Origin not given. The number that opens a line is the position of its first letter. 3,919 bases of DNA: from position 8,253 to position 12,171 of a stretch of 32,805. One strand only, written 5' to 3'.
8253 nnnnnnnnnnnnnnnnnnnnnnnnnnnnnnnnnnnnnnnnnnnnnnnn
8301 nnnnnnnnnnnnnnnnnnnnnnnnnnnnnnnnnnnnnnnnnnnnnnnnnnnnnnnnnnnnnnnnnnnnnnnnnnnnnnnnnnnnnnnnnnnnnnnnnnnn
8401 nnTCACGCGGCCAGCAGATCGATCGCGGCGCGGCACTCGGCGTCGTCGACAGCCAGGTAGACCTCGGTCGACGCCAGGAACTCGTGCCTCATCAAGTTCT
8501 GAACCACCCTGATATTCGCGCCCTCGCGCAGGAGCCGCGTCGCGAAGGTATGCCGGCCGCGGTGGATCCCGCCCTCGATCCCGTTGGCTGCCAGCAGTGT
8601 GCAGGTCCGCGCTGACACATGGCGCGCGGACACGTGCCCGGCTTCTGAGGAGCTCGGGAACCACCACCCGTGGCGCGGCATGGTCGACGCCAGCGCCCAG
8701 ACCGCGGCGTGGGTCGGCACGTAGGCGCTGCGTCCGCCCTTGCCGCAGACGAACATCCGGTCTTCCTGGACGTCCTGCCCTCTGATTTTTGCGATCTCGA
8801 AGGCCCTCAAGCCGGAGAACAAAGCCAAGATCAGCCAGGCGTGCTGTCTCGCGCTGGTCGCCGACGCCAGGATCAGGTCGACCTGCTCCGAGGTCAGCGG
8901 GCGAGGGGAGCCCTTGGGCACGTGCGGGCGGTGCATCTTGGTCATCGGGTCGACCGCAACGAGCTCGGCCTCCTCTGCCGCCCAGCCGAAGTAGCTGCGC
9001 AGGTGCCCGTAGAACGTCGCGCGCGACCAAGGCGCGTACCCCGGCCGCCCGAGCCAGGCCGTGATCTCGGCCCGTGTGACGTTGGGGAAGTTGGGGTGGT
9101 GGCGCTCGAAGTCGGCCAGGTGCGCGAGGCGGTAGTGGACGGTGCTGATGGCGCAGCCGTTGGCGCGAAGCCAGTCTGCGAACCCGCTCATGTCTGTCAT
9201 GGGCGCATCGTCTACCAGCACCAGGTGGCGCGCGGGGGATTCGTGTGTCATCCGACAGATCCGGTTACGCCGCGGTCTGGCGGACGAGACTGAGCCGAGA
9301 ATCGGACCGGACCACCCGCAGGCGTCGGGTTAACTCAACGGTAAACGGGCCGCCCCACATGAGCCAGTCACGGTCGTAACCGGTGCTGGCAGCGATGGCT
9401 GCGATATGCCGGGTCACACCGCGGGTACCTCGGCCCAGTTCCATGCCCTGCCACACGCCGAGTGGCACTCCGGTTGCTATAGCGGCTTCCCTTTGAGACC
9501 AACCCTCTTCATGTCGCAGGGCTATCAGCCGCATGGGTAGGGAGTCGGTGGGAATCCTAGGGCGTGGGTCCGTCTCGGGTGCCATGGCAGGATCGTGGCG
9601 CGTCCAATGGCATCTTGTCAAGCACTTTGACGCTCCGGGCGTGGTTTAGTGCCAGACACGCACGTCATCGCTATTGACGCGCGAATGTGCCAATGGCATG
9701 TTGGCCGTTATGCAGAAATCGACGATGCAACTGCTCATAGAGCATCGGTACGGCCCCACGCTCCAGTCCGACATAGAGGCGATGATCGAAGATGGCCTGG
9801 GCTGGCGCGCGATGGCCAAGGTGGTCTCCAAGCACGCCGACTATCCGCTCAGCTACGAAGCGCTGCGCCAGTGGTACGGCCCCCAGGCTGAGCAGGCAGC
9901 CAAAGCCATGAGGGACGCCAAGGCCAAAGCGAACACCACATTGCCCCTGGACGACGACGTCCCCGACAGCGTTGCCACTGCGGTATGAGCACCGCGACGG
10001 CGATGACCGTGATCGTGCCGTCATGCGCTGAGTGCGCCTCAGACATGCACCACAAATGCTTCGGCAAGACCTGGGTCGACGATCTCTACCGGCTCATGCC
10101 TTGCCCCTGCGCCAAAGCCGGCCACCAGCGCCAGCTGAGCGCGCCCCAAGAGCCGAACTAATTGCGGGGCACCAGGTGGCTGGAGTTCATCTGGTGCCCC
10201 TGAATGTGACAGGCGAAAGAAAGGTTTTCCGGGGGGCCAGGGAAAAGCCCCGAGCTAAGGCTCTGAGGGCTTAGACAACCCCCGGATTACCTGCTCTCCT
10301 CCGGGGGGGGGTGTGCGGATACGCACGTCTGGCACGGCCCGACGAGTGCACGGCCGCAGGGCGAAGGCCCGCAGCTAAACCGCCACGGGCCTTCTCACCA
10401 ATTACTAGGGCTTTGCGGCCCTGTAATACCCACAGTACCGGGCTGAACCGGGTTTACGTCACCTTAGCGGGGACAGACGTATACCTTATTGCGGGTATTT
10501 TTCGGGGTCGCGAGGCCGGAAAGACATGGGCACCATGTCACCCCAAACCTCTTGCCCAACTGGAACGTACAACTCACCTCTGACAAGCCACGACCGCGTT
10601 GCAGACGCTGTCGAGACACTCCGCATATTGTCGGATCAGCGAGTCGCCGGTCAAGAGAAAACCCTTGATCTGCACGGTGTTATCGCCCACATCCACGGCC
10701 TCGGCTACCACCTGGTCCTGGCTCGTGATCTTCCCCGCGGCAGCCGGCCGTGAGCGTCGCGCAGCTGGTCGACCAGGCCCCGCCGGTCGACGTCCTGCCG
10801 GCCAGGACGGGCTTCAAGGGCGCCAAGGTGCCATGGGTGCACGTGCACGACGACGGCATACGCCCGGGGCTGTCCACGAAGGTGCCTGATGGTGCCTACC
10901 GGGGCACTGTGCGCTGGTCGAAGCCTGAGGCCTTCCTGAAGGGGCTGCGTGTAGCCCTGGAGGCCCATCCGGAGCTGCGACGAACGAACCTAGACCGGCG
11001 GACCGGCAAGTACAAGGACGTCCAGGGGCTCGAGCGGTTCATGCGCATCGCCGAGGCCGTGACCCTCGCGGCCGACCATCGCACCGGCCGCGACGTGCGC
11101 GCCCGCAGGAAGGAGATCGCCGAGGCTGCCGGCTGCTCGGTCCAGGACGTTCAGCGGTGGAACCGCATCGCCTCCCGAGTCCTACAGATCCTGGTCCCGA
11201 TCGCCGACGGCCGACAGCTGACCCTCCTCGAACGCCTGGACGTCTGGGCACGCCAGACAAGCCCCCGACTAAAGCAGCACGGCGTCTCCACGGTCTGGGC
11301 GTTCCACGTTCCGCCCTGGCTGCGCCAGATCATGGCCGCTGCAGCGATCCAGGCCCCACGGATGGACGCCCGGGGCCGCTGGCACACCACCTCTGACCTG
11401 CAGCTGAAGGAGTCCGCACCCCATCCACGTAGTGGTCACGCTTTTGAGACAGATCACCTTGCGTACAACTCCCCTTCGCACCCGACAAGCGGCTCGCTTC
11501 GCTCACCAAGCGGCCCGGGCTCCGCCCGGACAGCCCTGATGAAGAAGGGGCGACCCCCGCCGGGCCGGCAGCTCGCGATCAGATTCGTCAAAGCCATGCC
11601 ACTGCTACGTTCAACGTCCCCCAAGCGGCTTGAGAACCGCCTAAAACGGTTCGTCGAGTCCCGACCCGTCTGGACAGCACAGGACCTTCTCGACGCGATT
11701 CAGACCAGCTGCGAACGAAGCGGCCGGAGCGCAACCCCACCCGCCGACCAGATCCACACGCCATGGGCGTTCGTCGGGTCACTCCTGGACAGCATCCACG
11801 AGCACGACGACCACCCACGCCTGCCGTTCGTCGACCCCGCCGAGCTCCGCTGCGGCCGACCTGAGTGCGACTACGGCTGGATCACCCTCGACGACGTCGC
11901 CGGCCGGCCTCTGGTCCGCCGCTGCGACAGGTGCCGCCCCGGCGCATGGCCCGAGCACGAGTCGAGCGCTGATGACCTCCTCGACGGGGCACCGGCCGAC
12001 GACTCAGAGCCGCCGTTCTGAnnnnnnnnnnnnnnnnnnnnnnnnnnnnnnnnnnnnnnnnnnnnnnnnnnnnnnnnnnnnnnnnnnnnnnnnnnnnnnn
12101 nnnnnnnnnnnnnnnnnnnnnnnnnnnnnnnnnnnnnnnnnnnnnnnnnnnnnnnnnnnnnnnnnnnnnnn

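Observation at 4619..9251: Three complete tyrosine recombinase genes in a 32.7-kb phage genome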

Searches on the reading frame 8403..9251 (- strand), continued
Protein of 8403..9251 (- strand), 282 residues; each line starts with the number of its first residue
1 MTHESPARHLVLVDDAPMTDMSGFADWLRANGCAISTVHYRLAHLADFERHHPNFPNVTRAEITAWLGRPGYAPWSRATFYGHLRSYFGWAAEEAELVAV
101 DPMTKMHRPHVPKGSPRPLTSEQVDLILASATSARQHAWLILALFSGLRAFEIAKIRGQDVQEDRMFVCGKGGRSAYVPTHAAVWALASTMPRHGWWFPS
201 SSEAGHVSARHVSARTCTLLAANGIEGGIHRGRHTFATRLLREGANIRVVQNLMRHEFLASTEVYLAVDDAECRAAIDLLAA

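Call 84: search_protein_families(library=pfam, proteins=[L007:4565-5041:+, L008:10924-11265:+, L022:10887-11195:+], max_evalue=0.05)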
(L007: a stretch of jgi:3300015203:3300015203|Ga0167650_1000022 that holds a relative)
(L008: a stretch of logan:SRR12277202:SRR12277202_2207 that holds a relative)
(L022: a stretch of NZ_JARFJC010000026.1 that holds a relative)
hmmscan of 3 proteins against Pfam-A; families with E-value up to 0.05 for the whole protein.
L007:4565-5041:+ (158 aa): 0 families

L008:10924-11265:+ (113 aa): 0 families

L022:10887-11195:+ (102 aa): 0 families

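Call 104: find_related_loci(query=A1, collection=viral_contigs, flank=4000)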
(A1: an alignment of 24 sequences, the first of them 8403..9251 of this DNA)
Query A1 (282 aa) in viral_contigs; peptide patterns used: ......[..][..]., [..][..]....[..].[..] (x = any residue, [..] = any of these).
138 stretches matched a pattern; 78 encode a relative of the query (tblastn E <= 1e-3); 78 distinct loci.
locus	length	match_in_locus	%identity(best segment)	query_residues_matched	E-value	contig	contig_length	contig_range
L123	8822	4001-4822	64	7-282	4e-118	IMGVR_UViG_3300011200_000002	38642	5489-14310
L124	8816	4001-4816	60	1-274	2e-105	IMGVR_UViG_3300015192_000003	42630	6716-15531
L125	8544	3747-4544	63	10-277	5e-105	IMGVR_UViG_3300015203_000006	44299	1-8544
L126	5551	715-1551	58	2-282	8e-102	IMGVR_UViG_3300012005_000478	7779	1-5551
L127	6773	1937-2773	58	2-282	9e-102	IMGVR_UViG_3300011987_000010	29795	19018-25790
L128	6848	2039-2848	56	11-282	7e-101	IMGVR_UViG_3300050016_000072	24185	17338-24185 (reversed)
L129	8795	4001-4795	39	14-282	2e-55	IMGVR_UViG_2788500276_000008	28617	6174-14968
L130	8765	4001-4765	36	37-282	2e-43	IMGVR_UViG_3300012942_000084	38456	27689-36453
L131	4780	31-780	38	30-279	3e-42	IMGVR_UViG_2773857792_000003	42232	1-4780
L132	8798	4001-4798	35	13-277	4e-41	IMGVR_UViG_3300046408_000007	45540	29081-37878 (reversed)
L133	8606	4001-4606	45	72-277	1e-40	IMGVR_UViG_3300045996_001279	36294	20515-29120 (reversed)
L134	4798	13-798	37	21-282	9e-41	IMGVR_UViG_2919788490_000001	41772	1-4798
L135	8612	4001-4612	39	76-277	5e-36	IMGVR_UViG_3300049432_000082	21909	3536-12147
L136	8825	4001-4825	34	9-281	1e-35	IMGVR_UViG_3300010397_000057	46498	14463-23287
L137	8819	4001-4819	37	11-277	1e-34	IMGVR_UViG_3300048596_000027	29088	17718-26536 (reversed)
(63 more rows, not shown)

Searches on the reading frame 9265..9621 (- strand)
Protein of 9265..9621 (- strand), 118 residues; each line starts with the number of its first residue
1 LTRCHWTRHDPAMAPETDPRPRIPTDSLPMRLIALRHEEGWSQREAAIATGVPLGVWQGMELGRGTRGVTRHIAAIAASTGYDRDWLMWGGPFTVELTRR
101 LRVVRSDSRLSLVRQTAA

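Call 11: search_protein_families(library=pfam, proteins=[window:9265-9621:-], max_evalue=0.01)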
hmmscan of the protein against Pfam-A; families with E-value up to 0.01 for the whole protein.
window:9265-9621:- (118 aa): 1 family
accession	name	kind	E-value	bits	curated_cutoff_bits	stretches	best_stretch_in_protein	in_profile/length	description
PF13560.12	HTH_31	-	0.00068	20.3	27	1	31-77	5-51/64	Helix-turn-helix domain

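Call 12: search_protein_families(library=phrogs, proteins=[window:9265-9621:-], max_evalue=0.01)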
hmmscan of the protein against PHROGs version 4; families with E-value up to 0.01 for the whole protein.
window:9265-9621:- (118 aa): 4 families
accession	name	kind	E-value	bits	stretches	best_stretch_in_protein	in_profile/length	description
phrog_2328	-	transcription regulation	3.2e-11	44.1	1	18-90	5-77/128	transcriptional repressor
phrog_8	-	transcription regulation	0.0004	20.9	1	28-88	77-136/346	transcriptional regulator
phrog_4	-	transcription regulation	0.0004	20.5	1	28-91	137-195/400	transcriptional repressor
phrog_147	-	transcription regulation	0.0015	19.9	1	29-90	6-69/100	transcriptional regulator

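Call 84: search_protein_families(library=pfam, proteins=[window:9265-9585:-], max_evalue=0.05)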
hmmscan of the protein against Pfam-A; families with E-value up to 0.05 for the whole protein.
window:9265-9585:- (106 aa): 1 family
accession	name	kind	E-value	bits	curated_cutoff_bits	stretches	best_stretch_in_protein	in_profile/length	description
PF13560.12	HTH_31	-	0.00046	20.9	27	1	19-65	5-51/64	Helix-turn-helix domain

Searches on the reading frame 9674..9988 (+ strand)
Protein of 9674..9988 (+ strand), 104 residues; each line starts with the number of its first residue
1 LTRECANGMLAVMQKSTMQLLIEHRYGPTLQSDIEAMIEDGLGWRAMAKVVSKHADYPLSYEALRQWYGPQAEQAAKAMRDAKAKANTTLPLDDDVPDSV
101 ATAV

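Call 11: search_protein_families(library=pfam, proteins=[window:9674-9988:+], max_evalue=0.01)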
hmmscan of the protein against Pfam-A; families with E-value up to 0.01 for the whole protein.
window:9674-9988:+ (104 aa): 0 families

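Call 12: search_protein_families(library=phrogs, proteins=[window:9674-9988:+], max_evalue=0.01)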
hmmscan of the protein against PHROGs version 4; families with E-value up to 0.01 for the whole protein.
window:9674-9988:+ (104 aa): 0 families

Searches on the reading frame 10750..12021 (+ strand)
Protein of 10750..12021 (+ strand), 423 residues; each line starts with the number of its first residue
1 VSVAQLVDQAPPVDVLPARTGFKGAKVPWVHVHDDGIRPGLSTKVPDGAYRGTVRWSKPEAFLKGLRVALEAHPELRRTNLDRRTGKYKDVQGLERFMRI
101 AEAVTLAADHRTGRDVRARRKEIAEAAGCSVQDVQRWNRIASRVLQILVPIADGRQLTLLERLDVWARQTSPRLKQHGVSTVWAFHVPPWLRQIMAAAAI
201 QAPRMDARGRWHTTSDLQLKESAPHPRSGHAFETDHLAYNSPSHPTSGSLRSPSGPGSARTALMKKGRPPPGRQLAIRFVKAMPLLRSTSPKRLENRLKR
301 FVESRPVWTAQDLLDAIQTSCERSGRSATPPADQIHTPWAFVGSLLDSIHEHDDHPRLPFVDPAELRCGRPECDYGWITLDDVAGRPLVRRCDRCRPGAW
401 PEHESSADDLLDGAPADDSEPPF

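Call 11: search_protein_families(library=pfam, proteins=[window:10750-12021:+], max_evalue=0.01)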
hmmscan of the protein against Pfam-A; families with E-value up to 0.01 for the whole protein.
window:10750-12021:+ (423 aa): 0 families

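Call 12: search_protein_families(library=phrogs, proteins=[window:10750-12021:+], max_evalue=0.01)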
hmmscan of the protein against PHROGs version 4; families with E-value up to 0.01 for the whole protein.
window:10750-12021:+ (423 aa): 0 families

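Call 80: find_related_loci(query=window:10750-12021:+, collection=viral_contigs, flank=10000)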
Query window:10750-12021:+ (423 aa) in viral_contigs; peptide patterns used: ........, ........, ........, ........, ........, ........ (x = any residue, [..] = any of these).
No stretch of DNA in the collection matches any of the patterns.
